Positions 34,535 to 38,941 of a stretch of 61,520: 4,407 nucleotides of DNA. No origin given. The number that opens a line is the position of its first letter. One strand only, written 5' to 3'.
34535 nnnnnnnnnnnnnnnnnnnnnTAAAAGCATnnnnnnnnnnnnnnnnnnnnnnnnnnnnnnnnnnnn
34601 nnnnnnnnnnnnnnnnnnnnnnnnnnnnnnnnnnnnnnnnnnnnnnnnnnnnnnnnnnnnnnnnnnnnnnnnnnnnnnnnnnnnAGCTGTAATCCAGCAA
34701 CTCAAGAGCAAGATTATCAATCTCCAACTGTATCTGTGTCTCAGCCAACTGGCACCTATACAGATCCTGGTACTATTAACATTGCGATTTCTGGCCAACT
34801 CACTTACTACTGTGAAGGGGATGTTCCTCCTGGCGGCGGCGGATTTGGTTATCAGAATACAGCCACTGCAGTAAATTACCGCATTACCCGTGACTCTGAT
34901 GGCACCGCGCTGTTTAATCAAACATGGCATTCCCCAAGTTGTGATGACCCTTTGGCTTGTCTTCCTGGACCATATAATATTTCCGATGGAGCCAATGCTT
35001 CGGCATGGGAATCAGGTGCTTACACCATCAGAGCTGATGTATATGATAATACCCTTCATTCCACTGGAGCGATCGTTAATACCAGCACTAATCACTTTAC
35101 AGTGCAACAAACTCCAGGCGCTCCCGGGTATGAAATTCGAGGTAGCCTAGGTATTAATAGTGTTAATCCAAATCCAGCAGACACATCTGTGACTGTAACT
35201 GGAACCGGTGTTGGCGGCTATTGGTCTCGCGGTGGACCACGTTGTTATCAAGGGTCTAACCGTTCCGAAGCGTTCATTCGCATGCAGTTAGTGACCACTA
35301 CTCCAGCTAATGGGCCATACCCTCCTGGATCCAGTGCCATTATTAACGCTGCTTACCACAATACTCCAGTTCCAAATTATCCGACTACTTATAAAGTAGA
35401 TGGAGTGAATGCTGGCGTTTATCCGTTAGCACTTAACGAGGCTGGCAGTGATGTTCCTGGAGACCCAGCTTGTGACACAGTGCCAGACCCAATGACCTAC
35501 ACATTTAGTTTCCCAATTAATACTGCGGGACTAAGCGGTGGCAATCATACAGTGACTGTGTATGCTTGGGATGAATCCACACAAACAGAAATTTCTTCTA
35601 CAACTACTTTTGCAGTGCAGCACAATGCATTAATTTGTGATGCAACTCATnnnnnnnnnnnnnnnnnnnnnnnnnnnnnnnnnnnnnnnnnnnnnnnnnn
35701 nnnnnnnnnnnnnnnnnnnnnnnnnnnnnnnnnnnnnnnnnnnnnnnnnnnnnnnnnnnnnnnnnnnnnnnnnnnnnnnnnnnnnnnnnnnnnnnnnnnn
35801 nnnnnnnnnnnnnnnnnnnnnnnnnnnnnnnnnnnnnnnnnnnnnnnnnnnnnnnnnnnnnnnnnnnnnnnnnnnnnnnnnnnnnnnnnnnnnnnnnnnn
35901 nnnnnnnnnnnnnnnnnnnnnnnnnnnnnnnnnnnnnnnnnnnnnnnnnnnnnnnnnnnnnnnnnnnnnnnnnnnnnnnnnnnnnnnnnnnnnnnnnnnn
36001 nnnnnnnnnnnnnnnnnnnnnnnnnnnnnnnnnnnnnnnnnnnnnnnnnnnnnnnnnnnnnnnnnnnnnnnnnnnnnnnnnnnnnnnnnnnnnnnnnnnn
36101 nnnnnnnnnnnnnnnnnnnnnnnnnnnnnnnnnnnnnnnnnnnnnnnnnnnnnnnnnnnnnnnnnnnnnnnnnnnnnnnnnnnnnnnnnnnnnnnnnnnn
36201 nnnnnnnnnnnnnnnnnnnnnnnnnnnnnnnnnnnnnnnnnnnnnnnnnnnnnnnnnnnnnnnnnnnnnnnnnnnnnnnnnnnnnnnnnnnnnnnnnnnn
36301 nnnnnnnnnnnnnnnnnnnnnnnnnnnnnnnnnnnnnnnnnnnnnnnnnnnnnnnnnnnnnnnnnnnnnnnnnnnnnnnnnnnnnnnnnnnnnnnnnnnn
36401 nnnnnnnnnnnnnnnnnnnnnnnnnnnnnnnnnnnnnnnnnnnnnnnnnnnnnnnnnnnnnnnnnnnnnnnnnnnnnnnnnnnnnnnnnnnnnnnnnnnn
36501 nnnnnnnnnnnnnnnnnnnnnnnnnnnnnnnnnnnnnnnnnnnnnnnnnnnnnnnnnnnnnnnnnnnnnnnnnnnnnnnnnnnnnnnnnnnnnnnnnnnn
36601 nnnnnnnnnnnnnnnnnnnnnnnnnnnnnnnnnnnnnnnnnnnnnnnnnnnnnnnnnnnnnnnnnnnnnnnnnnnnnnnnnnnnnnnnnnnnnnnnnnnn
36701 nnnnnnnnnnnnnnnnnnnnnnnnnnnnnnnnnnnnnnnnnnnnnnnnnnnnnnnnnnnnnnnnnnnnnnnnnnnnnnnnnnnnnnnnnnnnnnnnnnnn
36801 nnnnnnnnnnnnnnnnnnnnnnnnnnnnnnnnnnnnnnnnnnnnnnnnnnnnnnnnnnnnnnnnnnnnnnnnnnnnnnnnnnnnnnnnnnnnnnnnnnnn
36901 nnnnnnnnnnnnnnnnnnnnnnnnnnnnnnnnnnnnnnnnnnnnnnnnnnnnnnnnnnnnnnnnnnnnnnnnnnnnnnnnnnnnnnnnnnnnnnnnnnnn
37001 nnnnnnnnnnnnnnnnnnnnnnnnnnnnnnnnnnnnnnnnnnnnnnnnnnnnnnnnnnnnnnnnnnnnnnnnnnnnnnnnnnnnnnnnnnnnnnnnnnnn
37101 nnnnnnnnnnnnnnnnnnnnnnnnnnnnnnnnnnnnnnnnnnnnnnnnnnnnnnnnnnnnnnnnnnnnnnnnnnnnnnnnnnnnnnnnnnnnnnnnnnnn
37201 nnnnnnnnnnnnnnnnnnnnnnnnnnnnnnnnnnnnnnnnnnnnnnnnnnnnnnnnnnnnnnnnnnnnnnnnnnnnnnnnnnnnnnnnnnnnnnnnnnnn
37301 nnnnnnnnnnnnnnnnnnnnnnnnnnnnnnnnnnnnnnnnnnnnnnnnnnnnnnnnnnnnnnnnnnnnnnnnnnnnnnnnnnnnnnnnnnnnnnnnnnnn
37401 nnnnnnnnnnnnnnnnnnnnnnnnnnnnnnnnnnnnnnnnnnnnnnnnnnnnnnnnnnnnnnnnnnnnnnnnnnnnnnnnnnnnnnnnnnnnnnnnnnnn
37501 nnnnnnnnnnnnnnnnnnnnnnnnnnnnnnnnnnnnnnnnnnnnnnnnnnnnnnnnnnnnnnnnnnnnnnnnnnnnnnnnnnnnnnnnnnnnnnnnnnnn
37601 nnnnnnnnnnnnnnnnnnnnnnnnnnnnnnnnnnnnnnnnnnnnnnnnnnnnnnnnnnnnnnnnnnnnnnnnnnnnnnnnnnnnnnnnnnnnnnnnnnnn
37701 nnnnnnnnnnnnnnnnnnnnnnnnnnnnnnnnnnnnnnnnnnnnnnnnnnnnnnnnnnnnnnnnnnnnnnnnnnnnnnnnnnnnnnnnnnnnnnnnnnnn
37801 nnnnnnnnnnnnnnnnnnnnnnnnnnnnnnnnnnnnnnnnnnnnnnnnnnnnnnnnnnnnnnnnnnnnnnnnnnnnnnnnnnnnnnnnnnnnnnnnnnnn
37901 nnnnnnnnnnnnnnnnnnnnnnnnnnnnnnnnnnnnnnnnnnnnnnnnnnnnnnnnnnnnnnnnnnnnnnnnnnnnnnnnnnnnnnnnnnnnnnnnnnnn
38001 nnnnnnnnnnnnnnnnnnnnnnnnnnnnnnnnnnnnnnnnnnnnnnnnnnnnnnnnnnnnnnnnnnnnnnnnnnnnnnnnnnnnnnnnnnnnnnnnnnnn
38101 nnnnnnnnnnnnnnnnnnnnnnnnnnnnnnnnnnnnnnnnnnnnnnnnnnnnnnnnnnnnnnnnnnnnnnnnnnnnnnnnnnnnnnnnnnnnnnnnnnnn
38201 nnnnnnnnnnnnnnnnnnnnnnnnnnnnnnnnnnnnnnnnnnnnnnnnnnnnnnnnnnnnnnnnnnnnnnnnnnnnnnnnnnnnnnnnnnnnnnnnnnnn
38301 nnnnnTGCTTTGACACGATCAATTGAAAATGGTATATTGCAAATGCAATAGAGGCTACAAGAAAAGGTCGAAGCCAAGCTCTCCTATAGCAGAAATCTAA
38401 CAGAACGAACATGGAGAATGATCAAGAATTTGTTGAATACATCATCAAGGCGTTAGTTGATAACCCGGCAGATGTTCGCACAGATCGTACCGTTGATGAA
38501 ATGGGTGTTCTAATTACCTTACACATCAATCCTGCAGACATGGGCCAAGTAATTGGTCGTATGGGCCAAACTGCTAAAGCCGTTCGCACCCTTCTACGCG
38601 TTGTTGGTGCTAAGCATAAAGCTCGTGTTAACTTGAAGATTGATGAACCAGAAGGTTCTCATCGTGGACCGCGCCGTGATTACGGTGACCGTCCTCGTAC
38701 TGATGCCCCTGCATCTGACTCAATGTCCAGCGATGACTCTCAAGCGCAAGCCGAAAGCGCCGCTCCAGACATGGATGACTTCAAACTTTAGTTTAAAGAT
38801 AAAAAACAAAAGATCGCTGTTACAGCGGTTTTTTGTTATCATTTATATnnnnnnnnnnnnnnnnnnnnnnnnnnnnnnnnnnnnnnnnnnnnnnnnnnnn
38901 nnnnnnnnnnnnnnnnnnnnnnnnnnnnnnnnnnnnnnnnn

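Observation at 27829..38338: A ~10.5 kb surface-protein insertion splits the conserved rpsP / KH-protein / trmD / rplS cluster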

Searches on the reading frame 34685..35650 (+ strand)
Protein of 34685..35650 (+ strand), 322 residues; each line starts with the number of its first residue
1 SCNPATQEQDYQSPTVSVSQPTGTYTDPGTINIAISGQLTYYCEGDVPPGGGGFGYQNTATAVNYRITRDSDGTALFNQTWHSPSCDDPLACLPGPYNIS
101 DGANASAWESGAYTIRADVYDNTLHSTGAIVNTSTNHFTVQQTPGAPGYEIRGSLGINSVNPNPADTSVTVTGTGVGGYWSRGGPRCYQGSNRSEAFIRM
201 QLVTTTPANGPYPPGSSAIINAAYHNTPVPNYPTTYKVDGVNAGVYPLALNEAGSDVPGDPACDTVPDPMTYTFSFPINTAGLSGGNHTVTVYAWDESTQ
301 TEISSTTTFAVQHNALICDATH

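Call 48: search_protein_representatives(protein=window:34685-35650:+)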
Query: 322 residues. Proteins with E-value up to 0.001 (for the whole library): 23; up to 1e-10: 8; up to 1e-30: 2. The best 23 are listed.
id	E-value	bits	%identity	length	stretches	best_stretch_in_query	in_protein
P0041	4.1e-215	729.6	100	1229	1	1-322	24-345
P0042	6.8e-31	124.0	37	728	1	12-314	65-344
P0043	2.6e-28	115.5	52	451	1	1-148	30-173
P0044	3.1e-27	112.0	50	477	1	1-143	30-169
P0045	1.3e-17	80.3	38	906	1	148-321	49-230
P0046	2.0e-16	76.5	45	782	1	1-140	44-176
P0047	2.4e-14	69.7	44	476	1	1-119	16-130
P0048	2.5e-11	59.7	45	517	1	14-121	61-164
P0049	2.7e-10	56.3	37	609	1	2-144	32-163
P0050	3.9e-10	55.8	35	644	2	13-173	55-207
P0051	1.4e-09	54.0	38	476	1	1-118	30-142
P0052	5.1e-09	52.1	40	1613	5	258-308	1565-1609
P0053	1.3e-07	47.6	37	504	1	1-131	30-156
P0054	3.4e-07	46.1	37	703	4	219-306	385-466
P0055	2.5e-06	43.3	37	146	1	2-114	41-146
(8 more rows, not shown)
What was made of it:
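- The G2 head has 23 relatives in 1.84 billion representatives (call 48). The genes are accessory and paralogous, and the G2 head has few relatives anywhere (call 48).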

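Call 69: search_protein_families(library=pfam, proteins=[P0043, P0042], max_evalue=0.001)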
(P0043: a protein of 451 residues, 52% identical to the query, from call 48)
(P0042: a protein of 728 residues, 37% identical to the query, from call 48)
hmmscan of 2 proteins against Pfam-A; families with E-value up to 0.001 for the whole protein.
P0043 (451 aa): 0 families

P0042 (728 aa): 0 families

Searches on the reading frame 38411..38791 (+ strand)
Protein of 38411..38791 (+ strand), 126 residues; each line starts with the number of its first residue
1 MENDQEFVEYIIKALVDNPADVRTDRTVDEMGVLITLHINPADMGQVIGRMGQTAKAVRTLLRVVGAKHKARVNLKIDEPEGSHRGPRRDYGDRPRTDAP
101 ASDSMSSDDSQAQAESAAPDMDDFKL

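Call 4: search_protein_families(library=pfam, proteins=[window:38411-38791:+], max_evalue=0.01)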
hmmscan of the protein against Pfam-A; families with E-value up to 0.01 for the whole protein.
window:38411-38791:+ (126 aa): 1 family
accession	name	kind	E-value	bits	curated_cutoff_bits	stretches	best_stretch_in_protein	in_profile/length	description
PF13083.13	KH_KhpA-B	-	2.8e-21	75.6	32.1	1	5-77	1-73/73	KhpA/KhpB, KH domain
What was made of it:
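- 38411..38791 (+): khpA-type KH-domain gene. PF13083, E=2.8e-21 (call 4).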
